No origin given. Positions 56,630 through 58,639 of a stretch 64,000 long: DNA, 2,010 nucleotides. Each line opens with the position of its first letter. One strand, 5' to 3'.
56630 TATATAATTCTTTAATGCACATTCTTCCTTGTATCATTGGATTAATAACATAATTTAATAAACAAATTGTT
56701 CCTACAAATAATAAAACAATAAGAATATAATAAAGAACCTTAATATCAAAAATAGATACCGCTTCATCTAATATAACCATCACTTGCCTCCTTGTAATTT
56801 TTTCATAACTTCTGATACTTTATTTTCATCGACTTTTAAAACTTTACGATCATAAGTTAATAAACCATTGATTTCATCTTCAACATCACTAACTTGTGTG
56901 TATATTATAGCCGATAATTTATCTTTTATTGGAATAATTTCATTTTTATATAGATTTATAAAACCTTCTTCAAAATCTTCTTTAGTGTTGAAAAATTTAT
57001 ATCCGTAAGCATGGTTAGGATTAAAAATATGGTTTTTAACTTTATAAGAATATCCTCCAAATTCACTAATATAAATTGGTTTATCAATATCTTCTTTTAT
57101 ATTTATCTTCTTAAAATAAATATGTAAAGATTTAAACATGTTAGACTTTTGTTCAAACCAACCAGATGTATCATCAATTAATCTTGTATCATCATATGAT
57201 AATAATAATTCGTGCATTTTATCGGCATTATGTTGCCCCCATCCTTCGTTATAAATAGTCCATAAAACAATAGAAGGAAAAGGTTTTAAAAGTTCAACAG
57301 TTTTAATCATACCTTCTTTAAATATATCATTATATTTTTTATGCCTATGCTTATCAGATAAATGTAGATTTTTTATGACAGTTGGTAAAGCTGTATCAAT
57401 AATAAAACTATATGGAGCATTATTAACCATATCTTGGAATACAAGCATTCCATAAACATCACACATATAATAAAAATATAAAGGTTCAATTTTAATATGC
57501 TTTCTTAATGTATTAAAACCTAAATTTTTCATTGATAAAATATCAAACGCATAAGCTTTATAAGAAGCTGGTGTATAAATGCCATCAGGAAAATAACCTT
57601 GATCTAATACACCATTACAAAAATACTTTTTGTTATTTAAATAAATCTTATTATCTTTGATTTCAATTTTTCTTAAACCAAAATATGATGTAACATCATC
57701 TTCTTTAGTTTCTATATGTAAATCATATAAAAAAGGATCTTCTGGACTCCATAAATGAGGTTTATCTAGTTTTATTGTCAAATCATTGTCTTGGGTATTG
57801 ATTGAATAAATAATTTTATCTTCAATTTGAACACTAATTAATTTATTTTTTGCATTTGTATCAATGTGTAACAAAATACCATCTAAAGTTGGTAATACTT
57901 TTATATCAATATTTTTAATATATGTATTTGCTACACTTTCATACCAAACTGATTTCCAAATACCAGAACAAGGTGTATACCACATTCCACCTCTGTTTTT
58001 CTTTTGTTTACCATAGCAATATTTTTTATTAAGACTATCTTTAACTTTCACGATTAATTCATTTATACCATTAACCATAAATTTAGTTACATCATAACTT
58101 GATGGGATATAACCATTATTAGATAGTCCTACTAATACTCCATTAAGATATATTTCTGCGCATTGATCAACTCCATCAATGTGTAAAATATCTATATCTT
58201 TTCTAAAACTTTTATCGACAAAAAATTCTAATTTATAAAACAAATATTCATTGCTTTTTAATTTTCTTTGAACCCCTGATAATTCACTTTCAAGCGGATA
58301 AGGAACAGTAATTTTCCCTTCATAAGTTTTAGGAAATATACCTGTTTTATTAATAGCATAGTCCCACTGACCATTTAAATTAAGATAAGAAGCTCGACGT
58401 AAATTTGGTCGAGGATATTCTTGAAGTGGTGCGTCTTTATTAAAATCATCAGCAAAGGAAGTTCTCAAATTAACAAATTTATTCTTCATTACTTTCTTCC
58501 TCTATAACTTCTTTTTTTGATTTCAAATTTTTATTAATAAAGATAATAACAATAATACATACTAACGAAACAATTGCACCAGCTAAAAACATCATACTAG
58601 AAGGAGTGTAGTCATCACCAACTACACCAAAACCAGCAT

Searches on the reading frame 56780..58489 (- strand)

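Call 68: search_protein_families(library=pfam, proteins=[window:56780-58489:-], max_evalue=0.00001)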
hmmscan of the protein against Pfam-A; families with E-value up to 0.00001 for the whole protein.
window:56780-58489:- (569 aa): 4 families
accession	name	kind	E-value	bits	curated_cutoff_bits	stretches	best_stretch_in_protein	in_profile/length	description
PF02837.24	Glyco_hydro_2_N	-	4.3e-16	59.7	28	1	62-182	49-164/169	Glycosyl hydrolases family 2, sugar binding domain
PF02836.23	Glyco_hydro_2_C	-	2e-12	47.3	21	1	275-525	1-253/302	Glycosyl hydrolases family 2, TIM barrel domain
PF22666.2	Glyco_hydro_2_N2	-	1.1e-10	42.3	27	1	80-156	47-124/167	Glycosyl hydrolase 2 galactose-binding domain-like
PF00703.27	Glyco_hydro_2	-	3.3e-09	37.9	23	1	223-273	53-109/109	Glycosyl hydrolases family 2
